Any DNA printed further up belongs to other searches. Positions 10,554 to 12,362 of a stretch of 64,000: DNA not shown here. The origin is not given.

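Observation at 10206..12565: KaiC-like double ATPase overlapping a single-domain response regulator, with no KaiB or KaiA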

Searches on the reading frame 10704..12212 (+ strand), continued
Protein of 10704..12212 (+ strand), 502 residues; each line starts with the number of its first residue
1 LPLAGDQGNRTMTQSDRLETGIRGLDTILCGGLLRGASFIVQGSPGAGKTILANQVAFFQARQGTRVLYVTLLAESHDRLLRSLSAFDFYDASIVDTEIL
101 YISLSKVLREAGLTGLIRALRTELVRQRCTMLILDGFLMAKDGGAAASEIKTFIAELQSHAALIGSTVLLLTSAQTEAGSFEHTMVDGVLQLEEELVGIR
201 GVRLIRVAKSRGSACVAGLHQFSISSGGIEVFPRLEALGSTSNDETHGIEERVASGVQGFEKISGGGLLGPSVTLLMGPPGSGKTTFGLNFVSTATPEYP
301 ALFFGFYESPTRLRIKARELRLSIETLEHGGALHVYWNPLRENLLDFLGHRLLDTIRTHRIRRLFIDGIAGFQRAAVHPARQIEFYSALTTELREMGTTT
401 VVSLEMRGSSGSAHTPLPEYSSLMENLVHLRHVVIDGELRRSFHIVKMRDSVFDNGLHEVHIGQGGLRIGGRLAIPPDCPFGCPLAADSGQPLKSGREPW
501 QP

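Call 62: find_homologous_proteins(query=L074:6001-7443:+, max_evalue=1e-50)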
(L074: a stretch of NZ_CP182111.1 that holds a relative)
Query L074:6001-7443:+ (480 aa): 1534 proteins with E <= 1e-50 among 8000 candidates; the best 120 are listed.
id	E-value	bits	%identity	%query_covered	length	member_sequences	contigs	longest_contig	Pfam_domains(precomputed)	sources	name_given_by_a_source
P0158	0.0e+0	1020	98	100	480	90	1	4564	PF06745.20,PF03796.22,PF05729.19,PF23442.2,PF08423.18,PF13401.13,PF09848.16,PF01637.25,PF13481.13,PF20720.4,PF13191.13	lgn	-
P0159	2.8e-289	977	93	100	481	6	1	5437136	PF06745.20,PF03796.22,PF23442.2,PF08423.18,PF13401.13,PF01637.25,PF13191.13,PF00005.34,PF05625.18,PF05729.19,PF09848.16,PF13481.13,PF20720.4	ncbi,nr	ncbi:AAA family ATPase [Pseudomonas fulva]|nr:ATPase domain-containing protein [Pseudomonas fulva] U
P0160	3.4e-285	964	93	100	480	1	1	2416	PF06745.20,PF03796.22,PF05625.18,PF05729.19,PF23442.2,PF08423.18,PF13401.13,PF09848.16,PF13481.13,PF20720.4,PF13191.13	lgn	-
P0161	1.6e-280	948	92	100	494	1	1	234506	PF06745.20,PF03796.22,PF05729.19,PF08423.18,PF13401.13,PF01637.25,PF13481.13,PF20720.4,PF13191.13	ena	-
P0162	3.6e-279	944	91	100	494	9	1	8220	PF06745.20,PF03796.22,PF05729.19,PF23442.2,PF08423.18,PF13401.13,PF01637.25,PF13481.13,PF20720.4,PF13191.13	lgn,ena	-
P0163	6.7e-277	937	91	100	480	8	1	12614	PF06745.20,PF03796.22,PF23442.2,PF08423.18,PF13401.13,PF01637.25,PF13191.13,PF05625.18,PF05729.19,PF09848.16,PF13481.13,PF20720.4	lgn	-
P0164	5.5e-274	927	89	99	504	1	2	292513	PF06745.20,PF03796.22,PF23442.2,PF08423.18,PF13401.13,PF00154.28,PF13191.13,PF00005.34,PF05729.19,PF09848.16,PF13481.13,PF20720.4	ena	-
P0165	2.4e-273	925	88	100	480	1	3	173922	PF06745.20,PF03796.22,PF00005.34,PF05729.19,PF23442.2,PF08423.18,PF13401.13,PF09848.16,PF13481.13,PF20720.4,PF13191.13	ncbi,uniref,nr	ncbi:ATPase domain-containing protein [Phytopseudomonas dryadis]|uniref:non-specific serine/threonin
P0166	2.0e-260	882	84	99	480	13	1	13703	PF06745.20,PF03796.22,PF05729.19,PF23442.2,PF08423.18,PF13401.13,PF09848.16,PF13481.13,PF20720.4,PF13191.13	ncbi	-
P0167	3.0e-259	878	83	99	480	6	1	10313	PF06745.20,PF03796.22,PF05729.19,PF13401.13,PF09848.16,PF13481.13,PF20720.4,PF13191.13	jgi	-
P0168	4.8e-258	874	82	99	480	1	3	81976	PF06745.20,PF03796.22,PF05729.19,PF23442.2,PF13401.13,PF09848.16,PF13481.13,PF20720.4,PF13191.13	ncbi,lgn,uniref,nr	ncbi:ATPase domain-containing protein [Pseudomonas sp. PDM13]|uniref:ATPase domain-containing protei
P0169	2.6e-257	872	82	100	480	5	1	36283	PF06745.20,PF03796.22,PF23442.2,PF08423.18,PF13401.13,PF01637.25,PF13191.13,PF00005.34,PF05729.19,PF09848.16,PF13481.13,PF20720.4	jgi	-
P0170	1.2e-256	870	82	100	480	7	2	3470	PF06745.20,PF03796.22,PF23442.2,PF08423.18,PF13401.13,PF01637.25,PF13191.13,PF00005.34,PF05729.19,PF09848.16,PF13481.13,PF20720.4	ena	-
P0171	1.3e-252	857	80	99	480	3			PF06745.20,PF03796.22,PF05729.19,PF23442.2,PF08423.18,PF13401.13,PF13481.13,PF20720.4,PF13191.13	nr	nr:ATPase domain-containing protein [Pseudomonas sp. RIT-PI-AD]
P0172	5.2e-250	848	81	100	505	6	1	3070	PF06745.20,PF03796.22,PF23442.2,PF08423.18,PF13401.13,PF01637.25,PF13191.13,PF00005.34,PF05729.19,PF09848.16,PF13481.13,PF20720.4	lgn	-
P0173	1.0e-249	847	80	100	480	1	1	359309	PF06745.20,PF03796.22,PF05729.19,PF23442.2,PF08423.18,PF13401.13,PF09848.16,PF13481.13,PF13191.13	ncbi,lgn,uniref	ncbi:ATPase domain-containing protein [Pseudomonas sp. LRF_L74]|uniref:ATPase domain-containing prot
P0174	1.9e-247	840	81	99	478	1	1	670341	PF06745.20,PF03796.22,PF23442.2,PF08423.18,PF13401.13,PF01637.25,PF13191.13,PF00005.34,PF05729.19,PF09848.16,PF13481.13,PF20720.4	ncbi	ncbi:ATPase domain-containing protein [Pseudomonas borbori]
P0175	1.6e-245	833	78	100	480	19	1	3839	PF06745.20,PF03796.22,PF23442.2,PF08423.18,PF00004.36,PF13401.13,PF13481.13,PF20720.4,PF13191.13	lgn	-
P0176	7.4e-245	831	78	100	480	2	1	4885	PF06745.20,PF03796.22,PF05729.19,PF23442.2,PF08423.18,PF13401.13,PF09848.16,PF13481.13,PF20720.4,PF13191.13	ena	-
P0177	2.4e-244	829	77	100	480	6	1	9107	PF06745.20,PF03796.22,PF05625.18,PF05729.19,PF23442.2,PF08423.18,PF00004.36,PF13401.13,PF13481.13,PF20720.4,PF13191.13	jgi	jgi:circadian clock protein KaiC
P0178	1.0e-243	827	78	100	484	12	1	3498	PF06745.20,PF03796.22,PF05729.19,PF23442.2,PF08423.18,PF13401.13,PF13481.13,PF20720.4,PF13191.13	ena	-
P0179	4.0e-243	825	77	100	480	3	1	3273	PF06745.20,PF03796.22,PF05729.19,PF23442.2,PF08423.18,PF13401.13,PF09848.16,PF13481.13,PF20720.4,PF13191.13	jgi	-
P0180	1.4e-242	823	78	100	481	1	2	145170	PF06745.20,PF03796.22,PF05729.19,PF23442.2,PF08423.18,PF13401.13,PF13481.13,PF20720.4,PF13191.13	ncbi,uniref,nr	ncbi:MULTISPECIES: ATPase domain-containing protein [unclassified Pseudomonas]|uniref:ATPase domain-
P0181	1.5e-242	823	78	100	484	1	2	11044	PF06745.20,PF03796.22,PF05729.19,PF23442.2,PF08423.18,PF13401.13,PF13481.13,PF20720.4,PF13191.13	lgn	-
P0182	2.2e-242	823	77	100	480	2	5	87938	PF06745.20,PF03796.22,PF05625.18,PF23442.2,PF08423.18,PF13401.13,PF13481.13,PF20720.4,PF13191.13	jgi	jgi:circadian clock protein KaiC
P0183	1.1e-241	820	78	99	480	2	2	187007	PF06745.20,PF03796.22,PF05729.19,PF23442.2,PF08423.18,PF13401.13,PF13481.13,PF20720.4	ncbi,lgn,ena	-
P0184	3.3e-241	819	77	100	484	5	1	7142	PF06745.20,PF03796.22,PF05729.19,PF23442.2,PF08423.18,PF13401.13,PF13481.13,PF20720.4,PF13191.13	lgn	-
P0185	7.0e-241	818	78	99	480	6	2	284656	PF06745.20,PF03796.22,PF05729.19,PF23442.2,PF08423.18,PF13401.13,PF13481.13,PF20720.4,PF13191.13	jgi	jgi:circadian clock protein KaiC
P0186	7.2e-241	818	79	99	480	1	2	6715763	PF06745.20,PF03796.22,PF05729.19,PF23442.2,PF08423.18,PF13401.13,PF09848.16,PF13481.13,PF13191.13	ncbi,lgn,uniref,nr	ncbi:MAG: ATPase domain-containing protein [Pseudomonas sp.]|uniref:ATPase domain-containing protein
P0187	1.1e-240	817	77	99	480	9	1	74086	PF06745.20,PF03796.22,PF05729.19,PF23442.2,PF08423.18,PF13401.13,PF13481.13,PF20720.4,PF13191.13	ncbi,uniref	ncbi:ATPase domain-containing protein [Pseudomonas sp. F(2018)]|uniref:ATPase domain-containing prot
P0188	2.7e-240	816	78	99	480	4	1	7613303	PF06745.20,PF03796.22,PF23442.2,PF08423.18,PF13401.13,PF13481.13,PF13191.13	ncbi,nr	ncbi:AAA family ATPase [Pseudomonas silvicola]|nr:AAA family ATPase [Pseudomonas silvicola]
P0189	2.7e-240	816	76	100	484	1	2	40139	PF06745.20,PF03796.22,PF00005.34,PF08423.18,PF13401.13,PF09848.16,PF13481.13,PF20720.4,PF13191.13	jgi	jgi:circadian clock protein KaiC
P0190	3.9e-240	815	77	99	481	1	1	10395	PF06745.20,PF03796.22,PF23442.2,PF08423.18,PF13401.13,PF09848.16,PF01637.25,PF13481.13,PF13191.13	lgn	-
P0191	5.6e-240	815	78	99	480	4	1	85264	PF06745.20,PF03796.22,PF23442.2,PF08423.18,PF13401.13,PF09848.16,PF13481.13,PF13191.13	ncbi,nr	ncbi:circadian clock protein KaiC [Pseudomonas sp. M47T1]|nr:circadian clock protein KaiC [Pseudomon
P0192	8.6e-240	814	77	99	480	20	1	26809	PF06745.20,PF03796.22,PF23442.2,PF08423.18,PF13401.13,PF09848.16,PF13481.13,PF20720.4,PF13191.13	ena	-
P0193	9.9e-240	814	78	99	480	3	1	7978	PF06745.20,PF03796.22,PF05729.19,PF23442.2,PF08423.18,PF13401.13,PF13481.13,PF20720.4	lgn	-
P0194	1.5e-239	813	78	99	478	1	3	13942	PF06745.20,PF03796.22,PF00005.34,PF05729.19,PF23442.2,PF08423.18,PF13401.13,PF13481.13,PF20720.4,PF13191.13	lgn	-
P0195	1.6e-239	813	77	99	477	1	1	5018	PF06745.20,PF03796.22,PF05729.19,PF23442.2,PF08423.18,PF13401.13,PF09848.16,PF13481.13,PF20720.4,PF13191.13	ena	-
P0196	1.6e-239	813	78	99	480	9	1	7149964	PF06745.20,PF03796.22,PF23442.2,PF08423.18,PF13401.13,PF13481.13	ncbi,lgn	ncbi:circadian clock protein KaiC [Pseudomonas sp. TE3610]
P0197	1.9e-239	813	78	99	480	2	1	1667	PF06745.20,PF03796.22,PF05625.18,PF23442.2,PF08423.18,PF13401.13,PF13481.13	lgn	-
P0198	2.4e-239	813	79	99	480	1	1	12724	PF06745.20,PF03796.22,PF05729.19,PF23442.2,PF08423.18,PF13401.13,PF09848.16,PF13481.13,PF20720.4,PF13191.13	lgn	-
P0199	5.9e-239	812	77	99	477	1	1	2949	PF06745.20,PF03796.22,PF05729.19,PF23442.2,PF08423.18,PF13401.13,PF09848.16,PF13481.13,PF20720.4,PF13191.13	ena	-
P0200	1.4e-238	810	76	100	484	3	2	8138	PF06745.20,PF03796.22,PF08423.18,PF13401.13,PF09848.16,PF13481.13,PF20720.4,PF13191.13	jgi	jgi:circadian clock protein KaiC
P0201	1.9e-238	810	78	99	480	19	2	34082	PF06745.20,PF03796.22,PF23442.2,PF08423.18,PF13401.13,PF09848.16,PF13481.13,PF20720.4,PF13191.13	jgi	jgi:circadian clock protein KaiC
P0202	2.2e-238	810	77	99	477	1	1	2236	PF06745.20,PF03796.22,PF05729.19,PF23442.2,PF08423.18,PF13401.13,PF09848.16,PF13481.13,PF20720.4,PF13191.13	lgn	-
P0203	3.3e-238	809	78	99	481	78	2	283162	PF06745.20,PF03796.22,PF23442.2,PF08423.18,PF13401.13,PF09848.16,PF13481.13,PF20720.4,PF13191.13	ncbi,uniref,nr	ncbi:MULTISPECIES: ATPase domain-containing protein [Pseudomonas]|uniref:ATPase domain-containing pr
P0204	8.3e-238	808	77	99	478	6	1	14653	PF06745.20,PF03796.22,PF00005.34,PF05729.19,PF23442.2,PF08423.18,PF13401.13,PF13481.13,PF20720.4,PF13191.13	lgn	-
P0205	1.7e-237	807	77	99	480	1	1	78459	PF06745.20,PF03796.22,PF05625.18,PF05729.19,PF23442.2,PF08423.18,PF13401.13,PF13481.13,PF20720.4,PF13191.13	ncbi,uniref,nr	ncbi:ATPase domain-containing protein [Pseudomonas sp. R5(2019)]|uniref:ATPase domain-containing pro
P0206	3.1e-237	806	77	99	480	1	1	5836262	PF06745.20,PF03796.22,PF00005.34,PF05729.19,PF23442.2,PF08423.18,PF13401.13,PF13238.13,PF13481.13,PF20720.4,PF13191.13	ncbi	ncbi:ATPase domain-containing protein [Pseudomonas sp. LB3P31]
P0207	3.7e-237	806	76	99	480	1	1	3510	PF06745.20,PF03796.22,PF13604.13,PF23442.2,PF08423.18,PF13401.13,PF01637.25,PF13191.13,PF00005.34,PF05729.19,PF09848.16,PF13481.13,PF20720.4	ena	-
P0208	4.5e-237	805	77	99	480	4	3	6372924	PF06745.20,PF03796.22,PF05625.18,PF05729.19,PF23442.2,PF08423.18,PF13401.13,PF13481.13,PF13191.13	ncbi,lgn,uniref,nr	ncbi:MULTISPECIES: ATPase domain-containing protein [Pseudomonas]|uniref:non-specific serine/threoni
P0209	5.3e-237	805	76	99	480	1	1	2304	PF06745.20,PF03796.22,PF05729.19,PF23442.2,PF08423.18,PF13401.13,PF13481.13,PF20720.4,PF13191.13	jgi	-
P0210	1.3e-236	804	76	99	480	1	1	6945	PF06745.20,PF03796.22,PF05729.19,PF23442.2,PF08423.18,PF13401.13,PF13481.13,PF20720.4,PF13191.13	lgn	-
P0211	1.7e-236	803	76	99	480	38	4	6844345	PF06745.20,PF03796.22,PF05729.19,PF23442.2,PF08423.18,PF13401.13,PF13481.13,PF20720.4,PF13191.13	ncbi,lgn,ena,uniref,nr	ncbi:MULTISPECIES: ATPase domain-containing protein [unclassified Pseudomonas]|uniref:ATPase domain-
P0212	1.8e-236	803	76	99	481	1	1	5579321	PF06745.20,PF05729.19,PF23442.2,PF08423.18,PF13401.13,PF13481.13,PF20720.4,PF13191.13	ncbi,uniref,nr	ncbi:ATPase domain-containing protein [Pseudomonas sp. HR96]|uniref:ATPase domain-containing protein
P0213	1.9e-236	803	76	99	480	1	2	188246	PF06745.20,PF03796.22,PF05729.19,PF23442.2,PF08423.18,PF13401.13,PF13481.13,PF20720.4,PF13191.13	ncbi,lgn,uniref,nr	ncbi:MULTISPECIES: ATPase domain-containing protein [unclassified Pseudomonas]|uniref:ATPase domain-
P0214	2.1e-236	803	78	99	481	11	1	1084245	PF06745.20,PF03796.22,PF08423.18,PF13401.13,PF13481.13,PF20720.4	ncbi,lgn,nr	nr:ATPase domain-containing protein [Pseudomonas sp. MWU16-30317]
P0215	3.6e-236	802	76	99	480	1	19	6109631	PF06745.20,PF03796.22,PF05729.19,PF23442.2,PF08423.18,PF13401.13,PF13481.13,PF20720.4,PF13191.13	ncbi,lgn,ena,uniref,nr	ncbi:ATPase domain-containing protein [Pseudomonas rhodesiae]|uniref:ATPase domain-containing protei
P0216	5.2e-236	802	76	99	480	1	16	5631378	PF06745.20,PF03796.22,PF05729.19,PF23442.2,PF08423.18,PF13401.13,PF13481.13,PF20720.4,PF13191.13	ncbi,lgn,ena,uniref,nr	ncbi:serine/threonine protein kinase [Pseudomonas lurida]|uniref:non-specific serine/threonine prote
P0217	5.3e-236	802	78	99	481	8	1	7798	PF06745.20,PF03796.22,PF08423.18,PF13401.13,PF13481.13,PF13191.13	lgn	-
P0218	5.5e-236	802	78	99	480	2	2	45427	PF06745.20,PF03796.22,PF23442.2,PF08423.18,PF13401.13,PF13481.13,PF20720.4,PF13191.13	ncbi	-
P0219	6.9e-236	801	77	99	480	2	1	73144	PF06745.20,PF03796.22,PF05729.19,PF23442.2,PF08423.18,PF13401.13,PF13481.13,PF13191.13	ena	-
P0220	8.0e-236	801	76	99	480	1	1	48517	PF06745.20,PF03796.22,PF05729.19,PF23442.2,PF08423.18,PF13401.13,PF13481.13,PF20720.4,PF13191.13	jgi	-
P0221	1.1e-235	801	76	99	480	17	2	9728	PF06745.20,PF03796.22,PF05729.19,PF23442.2,PF08423.18,PF13401.13,PF13481.13,PF20720.4,PF13191.13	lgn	-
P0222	1.2e-235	801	75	99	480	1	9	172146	PF06745.20,PF03796.22,PF05729.19,PF23442.2,PF08423.18,PF13401.13,PF13481.13,PF20720.4,PF13191.13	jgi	jgi:circadian clock protein KaiC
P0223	1.4e-235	800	76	99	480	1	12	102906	PF06745.20,PF03796.22,PF05729.19,PF23442.2,PF08423.18,PF13401.13,PF13481.13,PF20720.4,PF13191.13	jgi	jgi:circadian clock protein KaiC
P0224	1.4e-235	800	75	99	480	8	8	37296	PF06745.20,PF03796.22,PF05729.19,PF23442.2,PF08423.18,PF13401.13,PF13481.13,PF20720.4,PF13191.13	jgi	jgi:circadian clock protein KaiC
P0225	1.5e-235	800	76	99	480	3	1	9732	PF06745.20,PF03796.22,PF05729.19,PF23442.2,PF08423.18,PF13401.13,PF13481.13,PF20720.4,PF13191.13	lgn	-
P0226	1.5e-235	800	76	99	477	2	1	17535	PF06745.20,PF03796.22,PF05729.19,PF23442.2,PF08423.18,PF13401.13,PF13481.13,PF20720.4,PF13191.13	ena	-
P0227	3.3e-235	799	75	99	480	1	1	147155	PF06745.20,PF03796.22,PF05729.19,PF23442.2,PF08423.18,PF13401.13,PF13481.13,PF20720.4,PF13191.13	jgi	jgi:circadian clock protein KaiC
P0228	5.3e-235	798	75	100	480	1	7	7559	PF06745.20,PF03796.22,PF23442.2,PF08423.18,PF13401.13,PF13481.13,PF13191.13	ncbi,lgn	-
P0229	6.0e-235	798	75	100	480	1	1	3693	PF06745.20,PF03796.22,PF00005.34,PF05729.19,PF23442.2,PF08423.18,PF13401.13,PF09848.16,PF13481.13,PF20720.4,PF13191.13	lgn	-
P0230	8.9e-235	798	76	100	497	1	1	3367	PF06745.20,PF03796.22,PF05729.19,PF23442.2,PF08423.18,PF13401.13,PF13481.13,PF20720.4,PF13191.13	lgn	-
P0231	1.2e-234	797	75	99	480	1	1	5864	PF06745.20,PF03796.22,PF05729.19,PF23442.2,PF08423.18,PF13401.13,PF13481.13,PF20720.4,PF13191.13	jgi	jgi:circadian clock protein KaiC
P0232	4.2e-234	796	76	100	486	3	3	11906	PF06745.20,PF03796.22,PF05729.19,PF23442.2,PF08423.18,PF13401.13,PF09848.16,PF00154.28,PF13481.13,PF20720.4,PF13191.13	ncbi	ncbi:Circadian clock protein kinase hypothetical protein [compost metagenome]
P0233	1.0e-233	794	76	99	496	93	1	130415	PF06745.20,PF03796.22,PF05625.18,PF23442.2,PF08423.18,PF13401.13,PF13481.13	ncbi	-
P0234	2.0e-233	793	76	97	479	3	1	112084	PF06745.20,PF03796.22,PF05729.19,PF23442.2,PF08423.18,PF13401.13,PF13481.13,PF20720.4,PF13191.13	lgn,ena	-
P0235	2.9e-233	793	74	100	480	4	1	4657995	PF06745.20,PF03796.22,PF23442.2,PF08423.18,PF13401.13,PF13238.13,PF00154.28,PF01637.25,PF13191.13,PF24883.3,PF00005.34,PF05729.19,PF09848.16,PF13481.13,PF20720.4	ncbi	ncbi:ATPase domain-containing protein [Pseudomonas sp. Marseille-QA0892]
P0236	3.7e-233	792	76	99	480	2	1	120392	PF06745.20,PF03796.22,PF05729.19,PF23442.2,PF08423.18,PF13401.13,PF09848.16,PF13481.13,PF20720.4,PF13191.13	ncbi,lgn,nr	nr:ATPase domain-containing protein [Pseudomonas sp. dw_358]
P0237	4.4e-233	792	74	100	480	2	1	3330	PF06745.20,PF03796.22,PF05729.19,PF23442.2,PF08423.18,PF00004.36,PF13401.13,PF09848.16,PF13481.13,PF20720.4,PF13191.13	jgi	jgi:circadian clock protein KaiC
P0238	9.8e-233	791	74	100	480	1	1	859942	PF06745.20,PF03796.22,PF23442.2,PF08423.18,PF00004.36,PF13401.13,PF13238.13,PF00154.28,PF01637.25,PF13191.13,PF24883.3,PF00005.34,PF05625.18,PF05729.19,PF09848.16,PF13481.13,PF20720.4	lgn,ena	-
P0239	1.3e-232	791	76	97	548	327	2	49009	PF06745.20,PF03796.22,PF00005.34,PF05729.19,PF23442.2,PF08423.18,PF13401.13,PF00154.28,PF13481.13,PF20720.4,PF13191.13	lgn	-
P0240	4.7e-232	789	76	99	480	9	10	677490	PF06745.20,PF03796.22,PF05625.18,PF05729.19,PF23442.2,PF08423.18,PF13401.13,PF01637.25,PF13481.13,PF20720.4,PF13191.13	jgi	jgi:circadian clock protein KaiC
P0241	8.8e-232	788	76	99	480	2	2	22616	PF06745.20,PF03796.22,PF05625.18,PF05729.19,PF23442.2,PF08423.18,PF13401.13,PF13481.13,PF20720.4,PF13191.13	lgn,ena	-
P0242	9.4e-232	788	74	100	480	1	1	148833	PF06745.20,PF03796.22,PF05729.19,PF23442.2,PF08423.18,PF13401.13,PF09848.16,PF13481.13,PF20720.4,PF13191.13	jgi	jgi:circadian clock protein KaiC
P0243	1.0e-231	788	76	97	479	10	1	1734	PF06745.20,PF03796.22,PF05729.19,PF23442.2,PF08423.18,PF13401.13,PF13481.13,PF20720.4,PF13191.13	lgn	-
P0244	1.8e-231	787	76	97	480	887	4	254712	PF06745.20,PF03796.22,PF05729.19,PF23442.2,PF08423.18,PF13401.13,PF09848.16,PF13481.13,PF20720.4,PF13191.13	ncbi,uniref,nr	ncbi:ATPase domain-containing protein [Pseudomonas gingeri]|uniref:ATPase domain-containing protein 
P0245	2.4e-231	786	75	99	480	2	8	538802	PF06745.20,PF03796.22,PF05625.18,PF23442.2,PF08423.18,PF13401.13,PF00154.28,PF13481.13,PF20720.4,PF13191.13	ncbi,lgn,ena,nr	nr:ATPase domain-containing protein [uncultured Pseudomonas sp.]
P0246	2.8e-231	786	74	99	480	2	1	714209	PF06745.20,PF03796.22,PF05729.19,PF23442.2,PF08423.18,PF13401.13,PF13481.13,PF20720.4,PF13191.13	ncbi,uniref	ncbi:ATPase domain-containing protein [Pseudomonas sp. TWP3-1]|uniref:ATPase domain-containing prote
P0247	3.2e-231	786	76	96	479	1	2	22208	PF06745.20,PF03796.22,PF05729.19,PF23442.2,PF08423.18,PF13401.13,PF13481.13,PF20720.4,PF13191.13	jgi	jgi:circadian clock protein KaiC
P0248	4.0e-231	786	75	100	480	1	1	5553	PF06745.20,PF03796.22,PF05625.18,PF05729.19,PF23442.2,PF08423.18,PF13401.13,PF09848.16,PF13481.13,PF20720.4,PF13191.13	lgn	-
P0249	4.9e-231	785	74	99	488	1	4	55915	PF06745.20,PF03796.22,PF05729.19,PF23442.2,PF08423.18,PF13401.13,PF13481.13,PF20720.4,PF13191.13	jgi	jgi:circadian clock protein KaiC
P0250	5.5e-231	785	76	98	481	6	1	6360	PF06745.20,PF03796.22,PF00005.34,PF05729.19,PF23442.2,PF08423.18,PF13401.13,PF13481.13,PF20720.4,PF13191.13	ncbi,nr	ncbi:MAG TPA: ATPase domain-containing protein [Pseudomonas sp.]|nr:ATPase domain-containing protein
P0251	8.4e-231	785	76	99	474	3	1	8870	PF06745.20,PF03796.22,PF05729.19,PF23442.2,PF13401.13,PF13481.13,PF13191.13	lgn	-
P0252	3.2e-230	783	75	99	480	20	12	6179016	PF06745.20,PF03796.22,PF00005.34,PF05729.19,PF23442.2,PF08423.18,PF13401.13,PF13481.13,PF20720.4,PF13191.13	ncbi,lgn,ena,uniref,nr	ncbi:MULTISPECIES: ATPase domain-containing protein [Pseudomonas]|uniref:ATPase domain-containing pr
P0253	3.5e-230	783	75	99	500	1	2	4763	PF06745.20,PF03796.22,PF05729.19,PF23442.2,PF08423.18,PF13401.13,PF09848.16,PF00154.28,PF13481.13,PF20720.4,PF13191.13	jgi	jgi:circadian clock protein KaiC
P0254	5.9e-230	782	76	97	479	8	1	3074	PF06745.20,PF03796.22,PF05729.19,PF23442.2,PF08423.18,PF13401.13,PF13481.13,PF20720.4,PF13191.13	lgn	-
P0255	8.1e-230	781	75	99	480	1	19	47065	PF06745.20,PF03796.22,PF05729.19,PF23442.2,PF08423.18,PF13401.13,PF13481.13,PF20720.4,PF13191.13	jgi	jgi:circadian clock protein KaiC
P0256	1.7e-229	780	74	100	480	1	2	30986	PF06745.20,PF03796.22,PF05729.19,PF23442.2,PF13401.13,PF09848.16,PF13481.13,PF20720.4,PF13191.13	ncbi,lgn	ncbi:Circadian clock protein kinase hypothetical protein [compost metagenome]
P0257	6.3e-229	778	74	99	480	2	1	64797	PF06745.20,PF03796.22,PF05729.19,PF23442.2,PF08423.18,PF13401.13,PF13481.13,PF20720.4,PF13191.13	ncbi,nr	nr:ATPase domain-containing protein [Pseudomonas akapageensis]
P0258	8.1e-229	778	74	99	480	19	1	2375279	PF06745.20,PF03796.22,PF05729.19,PF23442.2,PF08423.18,PF13401.13,PF13481.13,PF20720.4,PF13191.13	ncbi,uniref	ncbi:ATPase domain-containing protein [Pseudomonas sp. QD4]|uniref:ATPase domain-containing protein 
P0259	1.5e-228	777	75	100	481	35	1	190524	PF06745.20,PF03796.22,PF05625.18,PF23442.2,PF08423.18,PF13401.13,PF13481.13,PF20720.4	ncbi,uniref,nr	ncbi:serine/threonine protein kinase [Pseudomonas sp. 1239]|uniref:ATPase domain-containing protein 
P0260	3.3e-228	776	74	100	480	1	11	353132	PF06745.20,PF03796.22,PF05729.19,PF23442.2,PF08423.18,PF13401.13,PF13481.13,PF20720.4,PF13191.13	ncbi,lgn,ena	-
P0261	3.3e-228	776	73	99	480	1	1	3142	PF06745.20,PF03796.22,PF05729.19,PF23442.2,PF08423.18,PF13401.13,PF13481.13,PF20720.4,PF13191.13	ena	-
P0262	7.5e-228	775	74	100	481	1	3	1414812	PF06745.20,PF03796.22,PF05729.19,PF23442.2,PF08423.18,PF13401.13,PF13481.13,PF20720.4,PF13191.13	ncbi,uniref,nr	ncbi:serine/threonine protein kinase [Pseudomonas sp. GD03860]|uniref:ATPase domain-containing prote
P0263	2.8e-227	773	74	99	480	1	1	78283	PF06745.20,PF23442.2,PF08423.18,PF13401.13,PF13481.13,PF13191.13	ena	-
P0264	4.0e-227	773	78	95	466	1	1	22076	PF06745.20,PF05729.19,PF13401.13,PF13481.13,PF13191.13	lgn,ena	-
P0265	6.6e-226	768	75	99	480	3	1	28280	PF06745.20,PF03796.22,PF05729.19,PF23442.2,PF08423.18,PF13401.13,PF20703.4,PF13481.13,PF20720.4,PF13191.13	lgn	-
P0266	7.7e-226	768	73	99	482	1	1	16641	PF06745.20,PF03796.22,PF23442.2,PF08423.18,PF00004.36,PF13401.13,PF00154.28,PF01637.25,PF13191.13,PF00005.34,PF05729.19,PF13481.13,PF20720.4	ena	-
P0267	8.1e-226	768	74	98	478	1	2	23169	PF06745.20,PF03796.22,PF13604.13,PF05729.19,PF23442.2,PF08423.18,PF13401.13,PF09848.16,PF13481.13,PF20720.4,PF13191.13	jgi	jgi:circadian clock protein KaiC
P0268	6.1e-225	765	74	99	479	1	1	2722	PF06745.20,PF03796.22,PF08423.18,PF13401.13,PF13481.13,PF20720.4,PF13191.13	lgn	-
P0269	9.2e-225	765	73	99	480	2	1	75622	PF06745.20,PF03796.22,PF23442.2,PF08423.18,PF13401.13,PF00154.28,PF01637.25,PF13191.13,PF00005.34,PF05729.19,PF09848.16,PF13481.13,PF20720.4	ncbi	ncbi:serine/threonine protein kinase [Silvimonas sp. JCM 19000]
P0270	2.1e-224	764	72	99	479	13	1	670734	PF06745.20,PF03796.22,PF05625.18,PF23442.2,PF08423.18,PF13401.13,PF09848.16,PF13481.13,PF13191.13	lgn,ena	-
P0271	2.2e-224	764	74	100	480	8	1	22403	PF06745.20,PF03796.22,PF05729.19,PF23442.2,PF08423.18,PF13401.13,PF13481.13,PF20720.4,PF13191.13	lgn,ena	-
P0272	2.8e-224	763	73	99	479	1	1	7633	PF06745.20,PF03796.22,PF23442.2,PF08423.18,PF13401.13,PF13481.13,PF20720.4,PF13191.13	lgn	-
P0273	7.7e-224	762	73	100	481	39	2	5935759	PF06745.20,PF03796.22,PF05625.18,PF05729.19,PF23442.2,PF08423.18,PF13401.13,PF13481.13,PF20720.4,PF13191.13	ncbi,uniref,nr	ncbi:serine/threonine protein kinase [Pseudomonas sp. B21-012]|uniref:ATPase domain-containing prote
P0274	1.3e-223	761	74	100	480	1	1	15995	PF06745.20,PF05729.19,PF23442.2,PF08423.18,PF13401.13,PF20703.4,PF13481.13,PF20720.4,PF13191.13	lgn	-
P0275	3.1e-223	760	74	99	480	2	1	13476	PF06745.20,PF03796.22,PF05625.18,PF05729.19,PF23442.2,PF08423.18,PF13401.13,PF13481.13,PF20720.4,PF13191.13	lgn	-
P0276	4.6e-223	759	75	94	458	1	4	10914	PF06745.20,PF05729.19,PF13401.13,PF13481.13,PF13191.13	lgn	-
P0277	6.1e-223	759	74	99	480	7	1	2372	PF06745.20,PF03796.22,PF05729.19,PF23442.2,PF08423.18,PF13401.13,PF20703.4,PF13481.13,PF20720.4,PF13191.13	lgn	-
